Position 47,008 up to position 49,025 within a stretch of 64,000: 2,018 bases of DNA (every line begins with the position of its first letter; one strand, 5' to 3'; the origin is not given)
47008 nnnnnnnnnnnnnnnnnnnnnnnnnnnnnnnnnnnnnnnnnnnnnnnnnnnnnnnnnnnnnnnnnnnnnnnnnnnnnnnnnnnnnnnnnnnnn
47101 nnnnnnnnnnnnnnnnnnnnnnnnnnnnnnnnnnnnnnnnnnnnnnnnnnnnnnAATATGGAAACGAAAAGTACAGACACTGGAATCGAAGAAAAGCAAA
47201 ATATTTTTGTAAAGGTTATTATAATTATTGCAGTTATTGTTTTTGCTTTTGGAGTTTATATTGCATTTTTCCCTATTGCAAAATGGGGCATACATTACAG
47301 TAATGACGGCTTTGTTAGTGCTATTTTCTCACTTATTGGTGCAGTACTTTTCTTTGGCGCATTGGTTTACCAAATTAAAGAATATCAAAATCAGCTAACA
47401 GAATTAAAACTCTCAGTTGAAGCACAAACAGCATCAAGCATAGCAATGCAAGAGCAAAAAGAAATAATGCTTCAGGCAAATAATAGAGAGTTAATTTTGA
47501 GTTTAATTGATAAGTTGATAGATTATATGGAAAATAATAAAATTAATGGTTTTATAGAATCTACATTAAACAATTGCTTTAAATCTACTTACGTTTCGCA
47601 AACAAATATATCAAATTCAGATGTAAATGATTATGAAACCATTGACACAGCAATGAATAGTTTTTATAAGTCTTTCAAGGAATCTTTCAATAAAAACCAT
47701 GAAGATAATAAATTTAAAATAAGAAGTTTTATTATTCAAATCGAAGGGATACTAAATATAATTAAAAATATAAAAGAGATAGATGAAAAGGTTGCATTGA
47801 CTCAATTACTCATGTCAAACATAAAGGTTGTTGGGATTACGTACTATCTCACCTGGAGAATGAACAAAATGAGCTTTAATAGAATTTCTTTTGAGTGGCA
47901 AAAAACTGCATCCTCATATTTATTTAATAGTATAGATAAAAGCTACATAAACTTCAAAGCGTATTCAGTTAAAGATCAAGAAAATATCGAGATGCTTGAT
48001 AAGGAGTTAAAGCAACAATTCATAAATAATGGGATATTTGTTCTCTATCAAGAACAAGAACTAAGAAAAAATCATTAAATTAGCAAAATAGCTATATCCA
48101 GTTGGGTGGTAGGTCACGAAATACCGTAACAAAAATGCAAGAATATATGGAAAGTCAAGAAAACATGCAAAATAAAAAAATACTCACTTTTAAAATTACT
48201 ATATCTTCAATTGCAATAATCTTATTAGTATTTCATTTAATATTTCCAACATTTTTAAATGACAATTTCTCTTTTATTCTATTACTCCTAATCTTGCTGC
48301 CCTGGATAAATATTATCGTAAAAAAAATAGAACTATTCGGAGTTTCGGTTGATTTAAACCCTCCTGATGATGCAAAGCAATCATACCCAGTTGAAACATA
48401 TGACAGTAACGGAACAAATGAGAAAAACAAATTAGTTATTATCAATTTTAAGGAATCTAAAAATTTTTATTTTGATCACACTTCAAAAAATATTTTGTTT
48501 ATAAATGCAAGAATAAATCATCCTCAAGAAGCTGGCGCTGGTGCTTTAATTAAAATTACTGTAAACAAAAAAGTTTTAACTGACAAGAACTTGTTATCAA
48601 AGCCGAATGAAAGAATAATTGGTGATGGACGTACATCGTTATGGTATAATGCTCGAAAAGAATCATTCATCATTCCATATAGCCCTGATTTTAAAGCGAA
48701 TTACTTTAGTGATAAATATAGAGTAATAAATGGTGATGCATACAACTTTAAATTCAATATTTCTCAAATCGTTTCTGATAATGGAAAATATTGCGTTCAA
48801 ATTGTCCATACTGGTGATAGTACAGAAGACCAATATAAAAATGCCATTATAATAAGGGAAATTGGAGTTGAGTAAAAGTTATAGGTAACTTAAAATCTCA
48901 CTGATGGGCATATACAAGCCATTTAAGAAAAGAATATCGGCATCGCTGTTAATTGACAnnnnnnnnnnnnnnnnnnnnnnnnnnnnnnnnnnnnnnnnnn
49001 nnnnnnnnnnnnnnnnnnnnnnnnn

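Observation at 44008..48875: Cargo operon: helicase-less nuclease-MTase (Type IIG/ISP-like) tightly coupled to two 2-TM membrane proteins - candidate composite or undescribed defence system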

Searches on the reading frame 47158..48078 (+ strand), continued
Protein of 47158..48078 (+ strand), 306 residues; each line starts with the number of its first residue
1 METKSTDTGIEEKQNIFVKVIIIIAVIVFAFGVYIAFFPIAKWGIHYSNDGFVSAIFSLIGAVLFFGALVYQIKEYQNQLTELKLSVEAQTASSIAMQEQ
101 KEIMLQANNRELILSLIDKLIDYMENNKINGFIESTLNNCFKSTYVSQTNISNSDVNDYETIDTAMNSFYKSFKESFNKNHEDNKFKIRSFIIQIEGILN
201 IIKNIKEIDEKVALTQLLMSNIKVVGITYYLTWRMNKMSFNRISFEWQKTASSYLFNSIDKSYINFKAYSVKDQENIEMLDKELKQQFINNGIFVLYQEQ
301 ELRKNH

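Call 64: predict_structure(alignment_id=A5)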
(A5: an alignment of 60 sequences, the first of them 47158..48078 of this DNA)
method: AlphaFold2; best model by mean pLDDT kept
length: 306 residues; sequences in the alignment: 60
mean_pLDDT: 84.3   pTM: 0.72
mean pLDDT of the five models: 84.3, 82.4, 82.0, 81.4, 80.2
residues with pLDDT >= 90: 161; 70-90: 85; 50-70: 56; < 50: 4
segments of 3 or more residues with pLDDT < 50: none
pLDDT, mean of each block of 10 residues (from residue 1): 56 79 93 88 77 90 93 94 97 97 96 98 97 93 84 67 84 91 94 95 93 94 95 78 73 84 57 71 77 57 68
secondary structure, 60 per line:
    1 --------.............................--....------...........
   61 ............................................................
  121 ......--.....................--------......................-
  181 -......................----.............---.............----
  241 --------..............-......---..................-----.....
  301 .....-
elements in order: H9-37 H40-43 H50-126 H129-149 H158-179 H182-203 H208-220 H224-236 H249-262 H264-269 H273-290 H296-305

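Call 68: search_protein_families(library=pfam, proteins=[L103:296-3427:+, L103:3424-4602:+, L103:5140-5634:-, L103:6856-7209:+, L103:7484-7909:+, L103:8414-9271:+, L102:993-2435:-, L102:2302-3459:-, L004:3689-4468:+, L001:1915-2835:+], max_evalue=0.001)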
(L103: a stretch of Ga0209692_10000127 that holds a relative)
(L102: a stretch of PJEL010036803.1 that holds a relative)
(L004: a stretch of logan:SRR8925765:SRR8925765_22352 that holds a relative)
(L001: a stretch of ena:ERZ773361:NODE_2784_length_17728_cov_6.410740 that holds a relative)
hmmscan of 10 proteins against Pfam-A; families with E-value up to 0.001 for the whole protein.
L103:296-3427:+ (1043 aa): 2 families
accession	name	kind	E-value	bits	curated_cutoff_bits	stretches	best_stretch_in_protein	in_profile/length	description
PF00873.25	ACR_tran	-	1.4e-270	900.8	28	1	5-1035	1-1019/1021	AcrB/AcrD/AcrF family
PF03176.21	MMPL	-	3.6e-10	39.7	20.5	2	830-999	92-269/333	MMPL family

L103:3424-4602:+ (392 aa): 1 family
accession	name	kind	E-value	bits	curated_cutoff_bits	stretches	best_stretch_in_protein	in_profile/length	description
PF02321.23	OEP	-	1.6e-21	77.4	22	2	220-382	2-177/187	Outer membrane efflux protein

L103:5140-5634:- (164 aa): 0 families

L103:6856-7209:+ (117 aa): 0 families

L103:7484-7909:+ (141 aa): 0 families

L103:8414-9271:+ (285 aa): 1 family
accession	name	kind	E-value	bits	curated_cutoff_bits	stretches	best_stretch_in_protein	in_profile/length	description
PF07661.19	MORN_2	-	4.6e-11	42.1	29.6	0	171-188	3-20/22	MORN repeat variant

L102:993-2435:- (480 aa): 1 family
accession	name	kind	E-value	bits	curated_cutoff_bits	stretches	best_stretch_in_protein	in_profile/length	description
PF02321.23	OEP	-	2.7e-51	174.5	22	2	285-472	2-187/187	Outer membrane efflux protein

L102:2302-3459:- (385 aa): 1 family
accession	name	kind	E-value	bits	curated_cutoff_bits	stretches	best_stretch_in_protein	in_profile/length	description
PF00873.25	ACR_tran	-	9.4e-58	196.2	28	1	3-348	673-1017/1021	AcrB/AcrD/AcrF family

L004:3689-4468:+ (259 aa): 0 families

L001:1915-2835:+ (306 aa): 1 family
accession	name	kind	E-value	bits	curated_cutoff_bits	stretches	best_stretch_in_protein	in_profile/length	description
PF18899.5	DUF5655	-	4.1e-05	24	24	1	186-281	2-90/109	Domain of unknown function (DUF5655)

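Call 87: search_protein_families(library=padloc, alignment_id=A2, max_evalue=0.001)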
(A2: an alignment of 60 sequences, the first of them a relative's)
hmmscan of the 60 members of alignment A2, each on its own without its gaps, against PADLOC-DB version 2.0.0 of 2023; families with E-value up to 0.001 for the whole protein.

A. member 1, P0059 (266 aa): 0 families

B. families by the number of members that match (of 60 scanned): 3 families
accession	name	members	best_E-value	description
PDLC02351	AbiP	35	1.4e-19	AbiP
PDLC02343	AbiC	15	3.6e-09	AbiC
PDLC01829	CARF2--CARF_HEPN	1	0.00036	-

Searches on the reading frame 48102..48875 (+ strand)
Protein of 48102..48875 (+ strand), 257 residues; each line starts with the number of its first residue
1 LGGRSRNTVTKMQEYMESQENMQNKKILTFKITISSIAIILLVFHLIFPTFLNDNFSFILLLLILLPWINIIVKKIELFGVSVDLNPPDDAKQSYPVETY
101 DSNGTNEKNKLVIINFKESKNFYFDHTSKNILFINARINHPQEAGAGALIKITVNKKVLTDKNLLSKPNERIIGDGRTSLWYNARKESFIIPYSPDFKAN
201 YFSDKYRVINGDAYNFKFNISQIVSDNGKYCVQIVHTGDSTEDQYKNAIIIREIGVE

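Call 3: search_protein_families(library=pfam, proteins=[window:48102-48875:+], max_evalue=0.1)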
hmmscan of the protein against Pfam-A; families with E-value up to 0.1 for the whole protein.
window:48102-48875:+ (257 aa): 1 family
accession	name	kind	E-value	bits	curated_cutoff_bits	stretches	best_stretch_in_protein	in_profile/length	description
PF20990.2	DUF2207_C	-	0.091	12.9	33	0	10-73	112-184/247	Predicted membrane protein (DUF2207) C-terminal domain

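Call 4: search_protein_families(library=padloc, proteins=[window:48102-48875:+], max_evalue=0.1)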
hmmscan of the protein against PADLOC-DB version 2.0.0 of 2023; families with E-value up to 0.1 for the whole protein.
window:48102-48875:+ (257 aa): 0 families

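Call 5: search_protein_families(library=ncbifam, proteins=[window:48102-48875:+], max_evalue=0.1)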
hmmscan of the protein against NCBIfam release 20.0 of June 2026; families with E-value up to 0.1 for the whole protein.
window:48102-48875:+ (257 aa): 1 family
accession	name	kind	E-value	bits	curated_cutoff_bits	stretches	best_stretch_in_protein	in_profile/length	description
NF007259.0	PRK09709.1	equivalog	0.064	11.3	1269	1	161-241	759-835/877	exodeoxyribonuclease VIII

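Call 14: find_homologous_proteins(query=window:48135-48875:+, max_evalue=0.001)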
Query window:48135-48875:+ (246 aa): 2 proteins with E <= 0.001 among 709 candidates.
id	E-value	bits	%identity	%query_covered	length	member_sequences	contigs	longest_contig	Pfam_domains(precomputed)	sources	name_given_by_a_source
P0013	1.6e-154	530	100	98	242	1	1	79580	-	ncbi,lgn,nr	ncbi:MAG: hypothetical protein JXR36_13995 [Bacteroidales bacterium]|nr:hypothetical protein [Bacter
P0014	1.1e-58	217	49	96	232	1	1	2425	-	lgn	-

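Call 18: find_encoding_contigs(protein=P0014, flank=5000, max_places=4)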
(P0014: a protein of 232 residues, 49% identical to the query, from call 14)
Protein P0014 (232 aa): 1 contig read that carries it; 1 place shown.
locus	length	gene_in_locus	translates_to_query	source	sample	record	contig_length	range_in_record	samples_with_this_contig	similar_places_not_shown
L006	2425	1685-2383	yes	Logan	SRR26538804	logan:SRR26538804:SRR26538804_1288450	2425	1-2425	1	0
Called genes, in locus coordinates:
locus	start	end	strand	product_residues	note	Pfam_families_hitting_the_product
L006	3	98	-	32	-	?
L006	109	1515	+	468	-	PF00079:Serpin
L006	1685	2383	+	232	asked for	-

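Call 36: search_protein_families(library=phrogs, proteins=[window:48102-48875:+, P0014], max_evalue=0.1)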
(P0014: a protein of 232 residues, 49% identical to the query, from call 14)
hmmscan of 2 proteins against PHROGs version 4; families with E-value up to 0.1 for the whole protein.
window:48102-48875:+ (257 aa): 0 families

P0014 (232 aa): 0 families

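Call 43: find_homologous_proteins(query=A3, max_evalue=0.01)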
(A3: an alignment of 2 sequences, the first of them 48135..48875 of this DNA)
Query A3 (2 sequences) (246 aa, profile of the alignment): 6 proteins with E <= 0.01 among 6918 candidates.
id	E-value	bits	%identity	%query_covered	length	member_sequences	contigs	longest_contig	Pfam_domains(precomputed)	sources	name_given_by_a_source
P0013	5.6e-139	480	100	98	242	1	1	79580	-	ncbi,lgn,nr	ncbi:MAG: hypothetical protein JXR36_13995 [Bacteroidales bacterium]|nr:hypothetical protein [Bacter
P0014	1.7e-130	452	49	96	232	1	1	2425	-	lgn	-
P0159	1.5e-75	272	42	95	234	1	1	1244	-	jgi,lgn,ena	-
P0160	5.8e-33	133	33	80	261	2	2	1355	-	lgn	-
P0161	1.4e-30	125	36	67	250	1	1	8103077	-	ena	-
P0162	4.2e-14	71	33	37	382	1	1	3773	-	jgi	jgi:hypothetical protein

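Call 45: find_encoding_contigs(protein=P0161, flank=10000, max_places=3)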
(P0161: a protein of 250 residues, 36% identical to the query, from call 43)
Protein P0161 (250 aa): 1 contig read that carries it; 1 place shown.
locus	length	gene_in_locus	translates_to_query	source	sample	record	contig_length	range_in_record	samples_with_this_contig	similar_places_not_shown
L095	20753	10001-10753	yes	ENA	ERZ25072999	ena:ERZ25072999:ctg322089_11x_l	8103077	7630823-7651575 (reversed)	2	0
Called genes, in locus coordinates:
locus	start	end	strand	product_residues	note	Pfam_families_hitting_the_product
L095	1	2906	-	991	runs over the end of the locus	PF07592:DDE_Tnp_ISAZ013 (faint), PF24517:CBM96, PF17957:Big_7, PF24517:CBM96, PF17957:Big_7, PF24517:CBM96, PF18962:Por_Secre_tail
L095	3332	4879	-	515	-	PF13541:ChlI, PF00493:MCM (faint), PF01078:Mg_chelatase, PF07728:AAA_5 (faint), PF13335:Mg_chelatase_C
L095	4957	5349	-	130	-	PF05635:23S_rRNA_IVP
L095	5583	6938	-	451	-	PF12801:Fer4_5 (weak), PF12837:Fer4_6 (faint), PF12838:Fer4_7 (weak), PF13187:Fer4_9 (weak), PF13237:Fer4_10 (weak), PF14697:Fer4_21, PF00037:Fer4 (weak)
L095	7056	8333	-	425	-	PF07992:Pyr_redox_2, PF00070:Pyr_redox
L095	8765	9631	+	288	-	PF01513:NAD_kinase, PF20143:NAD_kinase_C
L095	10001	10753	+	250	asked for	-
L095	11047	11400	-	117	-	PF01934:HepT-like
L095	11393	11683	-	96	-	PF01909:NTP_transf_2, PF18765:Polbeta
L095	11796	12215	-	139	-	-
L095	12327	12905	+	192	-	-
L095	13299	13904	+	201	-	PF01613:Flavin_Reduct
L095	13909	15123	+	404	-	PF01546:Peptidase_M20, PF07687:M20_dimer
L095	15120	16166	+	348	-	-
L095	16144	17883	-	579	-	PF02776:TPP_enzyme_N, PF00205:TPP_enzyme_M, PF02775:TPP_enzyme_C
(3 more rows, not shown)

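Call 46: find_encoding_contigs(protein=P0162, flank=5000, max_places=3)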
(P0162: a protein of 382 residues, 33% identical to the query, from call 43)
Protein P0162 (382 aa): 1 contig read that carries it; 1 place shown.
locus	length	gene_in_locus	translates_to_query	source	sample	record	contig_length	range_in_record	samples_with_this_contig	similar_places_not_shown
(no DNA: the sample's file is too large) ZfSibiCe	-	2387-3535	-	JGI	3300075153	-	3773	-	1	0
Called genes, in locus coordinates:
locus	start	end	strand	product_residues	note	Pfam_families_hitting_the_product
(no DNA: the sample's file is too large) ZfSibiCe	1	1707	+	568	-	PF00072:Response_reg, PF13426:PAS_9, PF00158:Sigma54_activat, PF14532:Sigma54_activ_2, PF00004:AAA (weak), PF07728:AAA_5, PF25601:AAA_lid_14, PF02954:HTH_8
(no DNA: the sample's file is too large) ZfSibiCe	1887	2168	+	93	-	-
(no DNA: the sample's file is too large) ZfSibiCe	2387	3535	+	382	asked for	-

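Call 47: find_encoding_contigs(protein=P0160, flank=5000, max_places=3)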
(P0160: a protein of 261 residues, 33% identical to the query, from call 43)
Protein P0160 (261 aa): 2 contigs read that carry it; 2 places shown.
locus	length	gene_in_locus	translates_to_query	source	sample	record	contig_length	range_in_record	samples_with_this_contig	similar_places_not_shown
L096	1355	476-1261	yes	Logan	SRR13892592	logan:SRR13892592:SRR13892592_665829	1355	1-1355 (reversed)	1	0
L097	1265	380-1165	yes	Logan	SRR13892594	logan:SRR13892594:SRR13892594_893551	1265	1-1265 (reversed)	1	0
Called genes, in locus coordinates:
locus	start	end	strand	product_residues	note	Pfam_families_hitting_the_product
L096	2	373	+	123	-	?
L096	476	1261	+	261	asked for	-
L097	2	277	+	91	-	?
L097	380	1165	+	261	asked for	-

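Call 69: predict_structure(alignment_id=A4)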
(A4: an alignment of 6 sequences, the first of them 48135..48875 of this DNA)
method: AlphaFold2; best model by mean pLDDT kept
length: 246 residues; sequences in the alignment: 6
mean_pLDDT: 73.1   pTM: 0.58
mean pLDDT of the five models: 73.1, 72.4, 71.6, 69.8, 66.4
residues with pLDDT >= 90: 49; 70-90: 114; 50-70: 41; < 50: 42
segments of 3 or more residues with pLDDT < 50: 2-6, 64-98
pLDDT, mean of each block of 10 residues (from residue 1): 49 71 77 72 72 67 43 44 38 46 86 86 83 73 95 89 83 91 73 77 91 90 83 67 87
secondary structure, 60 per line:
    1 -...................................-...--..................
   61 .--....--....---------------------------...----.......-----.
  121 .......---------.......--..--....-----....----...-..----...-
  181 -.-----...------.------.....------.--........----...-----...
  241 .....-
elements in order: H2-36 H43-61 E64-67 E70-73 E101-103 E108-114 E120-127 E137-143 E159-162 E167-169 E177-179 E204-208 E218-225 E238-245

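Call 88: fold_search(model_id=the predicted structure, library=viral)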
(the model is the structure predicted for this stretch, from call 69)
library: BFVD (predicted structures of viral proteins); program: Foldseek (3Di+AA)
matches with E <= 10: 537; with E <= 0.001: 2
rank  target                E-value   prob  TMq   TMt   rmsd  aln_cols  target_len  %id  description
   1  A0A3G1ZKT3            1.5e-04  1.00  0.27  0.33  18.0       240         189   14  Transmembrane domain protein [Halobacterium phage phiH]
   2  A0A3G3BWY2            6.5e-04  0.95  0.21  0.33  16.2       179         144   13  (no name in the UniProt tables at hand)
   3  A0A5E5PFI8            1.2e-03  1.00  0.29  0.12  11.2       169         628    9  (no name in the UniProt tables at hand)
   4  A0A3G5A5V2            1.4e-03  0.90  0.23  0.34   8.8       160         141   11  Uncharacterized protein [Harvfovirus sp.]
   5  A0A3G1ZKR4            2.5e-03  1.00  0.30  0.11   5.0       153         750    8  Repeat-containing capsid protein [Halobacterium phage phiH]
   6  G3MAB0                2.6e-03  0.57  0.15  0.06  12.3       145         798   11  Gp369 [Bacillus phage G]
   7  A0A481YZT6            2.9e-03  0.93  0.23  0.29   9.7       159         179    9  Uncharacterized protein [Mimivirus LCMiAC01]
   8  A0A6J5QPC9            3.7e-03  0.91  0.25  0.33  21.4       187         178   12  Major tropism determinant N-terminal domain-containing protein [uncultured Caudovirales phage]
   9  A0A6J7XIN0            4.2e-03  0.93  0.23  0.15  12.3       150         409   11  Uncharacterized protein [uncultured Caudovirales phage]
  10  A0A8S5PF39            5.1e-03  0.84  0.23  0.31  16.9       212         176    8  Uncharacterized protein [Podoviridae sp. ctfAL26]
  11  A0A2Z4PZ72            5.4e-03  0.87  0.21  0.25   6.8       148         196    9  (no name in the UniProt tables at hand)
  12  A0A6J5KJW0            5.7e-03  0.91  0.25  0.38   9.8       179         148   11  Uncharacterized protein [uncultured Caudovirales phage]
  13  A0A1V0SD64            7.3e-03  0.66  0.25  0.08  16.6       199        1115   16  Collagen triple helix repeat motif-containing protein [Indivirus ILV1]
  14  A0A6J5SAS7            9.8e-03  0.25  0.18  0.18  15.4       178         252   14  Uncharacterized protein [uncultured Caudovirales phage]
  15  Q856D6                1.0e-02  0.77  0.26  0.08  11.3       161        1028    9  Glycine-rich domain-containing protein [Mycobacterium phage Barnyard]
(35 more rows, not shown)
